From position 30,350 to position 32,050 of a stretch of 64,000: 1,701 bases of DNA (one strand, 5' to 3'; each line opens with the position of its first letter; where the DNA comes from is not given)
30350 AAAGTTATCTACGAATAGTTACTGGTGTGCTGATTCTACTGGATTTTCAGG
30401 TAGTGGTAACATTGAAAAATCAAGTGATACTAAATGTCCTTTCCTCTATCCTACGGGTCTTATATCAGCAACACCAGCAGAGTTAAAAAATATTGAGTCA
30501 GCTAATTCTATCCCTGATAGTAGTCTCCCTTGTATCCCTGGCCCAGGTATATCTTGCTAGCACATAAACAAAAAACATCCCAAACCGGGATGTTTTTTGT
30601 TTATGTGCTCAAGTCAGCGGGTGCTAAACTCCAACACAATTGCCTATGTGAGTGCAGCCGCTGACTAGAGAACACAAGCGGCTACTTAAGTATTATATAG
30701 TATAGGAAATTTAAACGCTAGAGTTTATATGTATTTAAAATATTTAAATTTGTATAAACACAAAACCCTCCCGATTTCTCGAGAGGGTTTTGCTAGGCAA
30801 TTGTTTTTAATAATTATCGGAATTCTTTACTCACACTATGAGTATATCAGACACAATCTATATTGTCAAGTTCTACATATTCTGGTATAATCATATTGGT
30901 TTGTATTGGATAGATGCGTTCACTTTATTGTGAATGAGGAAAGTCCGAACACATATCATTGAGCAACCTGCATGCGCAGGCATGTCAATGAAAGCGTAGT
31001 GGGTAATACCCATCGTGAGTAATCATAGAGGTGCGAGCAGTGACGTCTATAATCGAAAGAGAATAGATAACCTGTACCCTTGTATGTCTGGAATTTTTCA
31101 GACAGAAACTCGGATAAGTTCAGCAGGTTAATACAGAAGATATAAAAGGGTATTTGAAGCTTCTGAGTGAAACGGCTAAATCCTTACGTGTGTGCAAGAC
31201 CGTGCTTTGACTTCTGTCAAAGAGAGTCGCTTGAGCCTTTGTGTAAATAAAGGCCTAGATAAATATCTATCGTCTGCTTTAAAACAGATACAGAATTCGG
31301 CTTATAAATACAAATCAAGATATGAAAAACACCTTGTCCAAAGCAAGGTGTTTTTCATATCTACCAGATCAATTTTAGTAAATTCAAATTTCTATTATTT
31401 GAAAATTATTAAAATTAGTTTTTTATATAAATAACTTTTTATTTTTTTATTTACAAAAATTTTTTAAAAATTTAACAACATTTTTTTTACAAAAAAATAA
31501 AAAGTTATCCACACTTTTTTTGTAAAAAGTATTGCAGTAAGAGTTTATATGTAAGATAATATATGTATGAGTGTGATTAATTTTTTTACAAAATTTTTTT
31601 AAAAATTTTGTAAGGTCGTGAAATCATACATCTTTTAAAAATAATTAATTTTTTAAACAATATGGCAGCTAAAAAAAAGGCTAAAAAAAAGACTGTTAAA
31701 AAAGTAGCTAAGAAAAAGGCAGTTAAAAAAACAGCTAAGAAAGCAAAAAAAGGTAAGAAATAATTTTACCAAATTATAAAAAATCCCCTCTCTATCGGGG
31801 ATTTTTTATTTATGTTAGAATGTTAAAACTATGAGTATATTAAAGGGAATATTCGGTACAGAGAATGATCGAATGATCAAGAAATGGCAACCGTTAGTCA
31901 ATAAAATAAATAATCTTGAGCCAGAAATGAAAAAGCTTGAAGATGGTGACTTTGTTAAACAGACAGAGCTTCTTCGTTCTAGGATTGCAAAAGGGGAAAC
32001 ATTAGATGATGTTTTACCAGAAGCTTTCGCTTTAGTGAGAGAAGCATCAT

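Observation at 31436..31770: AT-rich region with five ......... motifs and a consensus DnaA box, upstream of an unannotated 33-aa lysine-rich protein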

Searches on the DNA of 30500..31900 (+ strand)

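Call 6: search_rna_families(source=window, start=30500, end=31900, threshold=evalue, max_evalue=1, show_alignments=2)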
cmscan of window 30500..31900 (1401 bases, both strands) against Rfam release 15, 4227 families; matches with E-value up to 1: 19.
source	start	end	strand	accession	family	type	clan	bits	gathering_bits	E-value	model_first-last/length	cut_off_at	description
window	30898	31320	+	RF00010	RNaseP_bact_a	Gene; ribozyme;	CL00002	93.6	100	7.2e-29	1-367/367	no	Bacterial RNase P class A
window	30566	30691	-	RF01859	Phe_leader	Cis-reg; leader;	-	32.9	55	0.003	1-125/125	no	Phenylalanine leader peptide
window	30559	30611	+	RF03818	MIR7994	Gene; miRNA;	-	30.2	100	0.002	1-90/90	no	MIR7994 microRNA precursor family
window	31317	31365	+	RF03815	mir-3051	Gene; miRNA;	-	29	100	0.013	1-77/77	no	mir-3051 microRNA precursor family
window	31745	31834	-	RF01770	rimP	Cis-reg; leader;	-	28.2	47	0.041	1-102/102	no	Gammaprotebacteria rimP leader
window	30708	30796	+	RF01859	Phe_leader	Cis-reg; leader;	-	24.2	55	0.24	1-125/125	no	Phenylalanine leader peptide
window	30557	30610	+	RF04157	MIR9486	Gene; miRNA;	-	23.9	100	0.047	1-119/119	no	MIR9486 microRNA precursor family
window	30516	30602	+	RF01859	Phe_leader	Cis-reg; leader;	-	22.1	55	0.73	1-125/125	no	Phenylalanine leader peptide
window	30595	30683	+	RF04093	mir-1784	Gene; miRNA;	-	21.8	98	0.21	1-92/92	no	mir-1784 microRNA precursor family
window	31234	31295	+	RF00396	SNORA13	Gene; snRNA; snoRNA; HACA-box;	CL00028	21.7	53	0.6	1-134/134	no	Small nucleolar RNA SNORA13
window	31774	31842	-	RF01859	Phe_leader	Cis-reg; leader;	-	21.6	55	0.94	1-125/125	no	Phenylalanine leader peptide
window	30757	30902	-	RF00514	His_leader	Cis-reg; leader;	-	21.2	49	0.96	1-126/126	no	Histidine operon leader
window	30753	30865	-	RF01772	rnk_pseudo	Cis-reg; leader;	-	21.1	55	0.92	1-108/108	no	Pseudomonas rnk leader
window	31318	31360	-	RF03697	mir-722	Gene; miRNA;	-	20.4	81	0.74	1-67/67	no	mir-722 microRNA precursor family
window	31323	31406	-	RF04180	BTnc231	Gene; sRNA;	-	20.1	80.4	0.23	1-154/154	no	Bacteroides sRNA BTnc231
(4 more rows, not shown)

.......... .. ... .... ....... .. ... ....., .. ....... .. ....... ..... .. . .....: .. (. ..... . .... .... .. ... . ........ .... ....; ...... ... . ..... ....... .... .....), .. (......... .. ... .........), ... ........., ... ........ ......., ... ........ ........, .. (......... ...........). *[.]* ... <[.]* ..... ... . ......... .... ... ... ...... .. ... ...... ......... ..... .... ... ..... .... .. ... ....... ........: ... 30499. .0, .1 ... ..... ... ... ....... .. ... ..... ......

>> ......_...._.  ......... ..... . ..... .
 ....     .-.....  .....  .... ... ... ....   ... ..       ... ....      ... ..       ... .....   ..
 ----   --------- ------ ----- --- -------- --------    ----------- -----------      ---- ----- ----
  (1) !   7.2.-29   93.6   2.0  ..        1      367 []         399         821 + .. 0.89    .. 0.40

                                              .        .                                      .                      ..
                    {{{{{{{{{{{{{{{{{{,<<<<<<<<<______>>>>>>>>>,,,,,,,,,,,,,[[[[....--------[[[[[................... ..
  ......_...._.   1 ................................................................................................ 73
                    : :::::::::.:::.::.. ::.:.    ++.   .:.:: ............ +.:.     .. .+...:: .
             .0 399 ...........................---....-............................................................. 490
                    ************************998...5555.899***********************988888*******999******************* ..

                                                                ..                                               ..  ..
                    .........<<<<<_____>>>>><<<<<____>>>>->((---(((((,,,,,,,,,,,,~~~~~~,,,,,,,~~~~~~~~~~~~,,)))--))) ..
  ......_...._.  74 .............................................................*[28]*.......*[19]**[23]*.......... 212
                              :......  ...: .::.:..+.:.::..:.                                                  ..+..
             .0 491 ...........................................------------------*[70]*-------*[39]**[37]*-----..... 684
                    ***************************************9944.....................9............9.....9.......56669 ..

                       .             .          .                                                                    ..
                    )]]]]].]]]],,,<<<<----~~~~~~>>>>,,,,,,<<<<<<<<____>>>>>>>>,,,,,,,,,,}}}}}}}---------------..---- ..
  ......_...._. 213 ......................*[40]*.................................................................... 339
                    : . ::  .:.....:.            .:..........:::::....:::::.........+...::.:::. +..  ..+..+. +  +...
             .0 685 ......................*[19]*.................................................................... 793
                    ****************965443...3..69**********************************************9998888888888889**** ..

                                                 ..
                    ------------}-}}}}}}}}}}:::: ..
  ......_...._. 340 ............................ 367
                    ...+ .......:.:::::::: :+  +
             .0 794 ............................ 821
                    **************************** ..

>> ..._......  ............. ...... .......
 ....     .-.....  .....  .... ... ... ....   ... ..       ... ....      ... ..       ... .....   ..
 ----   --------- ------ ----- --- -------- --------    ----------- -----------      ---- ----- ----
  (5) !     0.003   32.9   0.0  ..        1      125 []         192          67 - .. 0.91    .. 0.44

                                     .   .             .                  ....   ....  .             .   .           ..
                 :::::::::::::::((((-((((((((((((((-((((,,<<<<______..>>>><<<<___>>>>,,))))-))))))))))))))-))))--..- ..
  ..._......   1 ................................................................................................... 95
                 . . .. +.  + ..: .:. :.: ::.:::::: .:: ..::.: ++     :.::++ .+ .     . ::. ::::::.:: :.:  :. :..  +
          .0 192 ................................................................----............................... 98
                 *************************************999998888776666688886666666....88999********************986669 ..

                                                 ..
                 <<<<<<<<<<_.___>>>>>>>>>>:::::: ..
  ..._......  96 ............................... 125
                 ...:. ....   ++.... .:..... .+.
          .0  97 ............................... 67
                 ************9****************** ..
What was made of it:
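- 30898..31320 (+): RNase P RNA (rnpB). It is the upstream neighbour only and not part of the module. RF00010, 93.6 bits, E=7e-29, full-length model match (call 6).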

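Call 42: build_rna_model(alignment_id=A2)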
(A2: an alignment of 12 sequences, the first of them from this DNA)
Model R1 built from alignment A2 (12 sequences, 117 columns); structure: RNAalifold consensus.
model positions 83; base pairs 7; branch points 0; effective number of sequences 2.57; information 0.684 bits per position. Calibrated on 0.2 Mb of random sequence (short: E-values are rough).
structure used (alignment columns):
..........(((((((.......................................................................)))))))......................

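Call 43: search_with_rna_model(model_id=R1, sources=[window, L001, L002, L003, L004, L081, L082, L084, L092, L096, L097, L099, L101, L102, L103, L106, L108, L115, L118, L122, L124, L128, L130, L136, L144, L148, L149, L158, L159, L165, L175, L181, L184, L196, L198, L200, L005, L006, L007, L014, L021, L028], max_evalue=1, make_alignment=true)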
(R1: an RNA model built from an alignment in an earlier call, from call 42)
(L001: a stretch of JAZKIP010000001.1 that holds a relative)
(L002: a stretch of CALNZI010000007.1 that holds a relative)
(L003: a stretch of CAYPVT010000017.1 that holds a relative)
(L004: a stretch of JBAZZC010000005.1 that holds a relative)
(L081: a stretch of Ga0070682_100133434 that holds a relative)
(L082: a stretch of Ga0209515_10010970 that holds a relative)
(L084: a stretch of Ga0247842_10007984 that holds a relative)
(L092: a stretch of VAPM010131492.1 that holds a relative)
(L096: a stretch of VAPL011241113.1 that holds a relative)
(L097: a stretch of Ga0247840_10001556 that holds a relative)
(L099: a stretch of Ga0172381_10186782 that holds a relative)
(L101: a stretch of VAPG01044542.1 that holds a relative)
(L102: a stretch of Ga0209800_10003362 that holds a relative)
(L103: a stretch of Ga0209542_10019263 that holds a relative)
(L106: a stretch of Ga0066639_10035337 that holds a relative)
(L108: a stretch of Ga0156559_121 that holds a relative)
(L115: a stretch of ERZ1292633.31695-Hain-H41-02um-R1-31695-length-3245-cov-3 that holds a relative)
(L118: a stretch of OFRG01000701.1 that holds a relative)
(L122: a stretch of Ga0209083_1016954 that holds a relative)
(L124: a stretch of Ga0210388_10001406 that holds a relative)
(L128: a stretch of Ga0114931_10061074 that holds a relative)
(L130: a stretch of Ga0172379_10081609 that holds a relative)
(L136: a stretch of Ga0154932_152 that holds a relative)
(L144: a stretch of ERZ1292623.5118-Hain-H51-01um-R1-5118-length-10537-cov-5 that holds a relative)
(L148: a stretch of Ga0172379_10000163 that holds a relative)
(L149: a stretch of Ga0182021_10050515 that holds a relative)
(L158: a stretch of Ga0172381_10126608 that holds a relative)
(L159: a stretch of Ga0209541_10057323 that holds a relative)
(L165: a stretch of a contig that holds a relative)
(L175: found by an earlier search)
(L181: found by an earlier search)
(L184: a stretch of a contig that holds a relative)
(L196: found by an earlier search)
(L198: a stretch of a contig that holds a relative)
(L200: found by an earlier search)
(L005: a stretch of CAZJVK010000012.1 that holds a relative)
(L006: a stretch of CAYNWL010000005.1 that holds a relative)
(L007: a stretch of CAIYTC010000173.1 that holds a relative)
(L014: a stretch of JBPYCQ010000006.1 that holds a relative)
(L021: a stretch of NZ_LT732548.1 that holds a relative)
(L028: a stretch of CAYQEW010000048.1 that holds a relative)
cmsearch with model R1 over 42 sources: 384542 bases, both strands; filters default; matches with E-value up to 1: 17.
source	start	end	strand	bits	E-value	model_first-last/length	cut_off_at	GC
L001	1773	1854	+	96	4.1e-13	1-83/83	no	0.23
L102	12627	12711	-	91.5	2.5e-12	1-83/83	no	0.21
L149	4002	4082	-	89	6.8e-12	1-83/83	no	0.23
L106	1105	1185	+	86.3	2e-11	1-83/83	no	0.21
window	31566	31645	+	86.2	2e-11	1-83/83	no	0.17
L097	1809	1893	+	85.5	2.7e-11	1-83/83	no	0.18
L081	830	911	-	83.4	6.4e-11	1-83/83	no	0.17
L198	2366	2437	-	83.3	6.5e-11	1-83/83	no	0.21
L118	11447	11524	-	81.8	1.2e-10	1-83/83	no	0.21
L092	350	419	+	77.8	6.1e-10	1-83/83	no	0.24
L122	2968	3056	-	76.5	1e-09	1-83/83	no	0.19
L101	1097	1166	+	75.6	1.4e-09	1-83/83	no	0.2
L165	246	342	-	68.7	2.3e-08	1-83/83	no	0.18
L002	5585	5651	+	66.8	4.9e-08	1-83/83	no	0.21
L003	526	604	+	61.9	3.5e-07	1-83/83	no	0.27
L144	1832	1924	-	49.9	4.3e-05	1-83/83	no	0.26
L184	3345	3426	-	31.1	0.082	1-83/83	no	0.24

Alignment A3: 17 matches aligned to the model, 122 columns, each read 5' to 3' on its own strand. Consensus structure (alignment columns), stored with it:
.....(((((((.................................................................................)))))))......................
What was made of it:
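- Tried and rejected: It found no second copy in the window (call 43).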
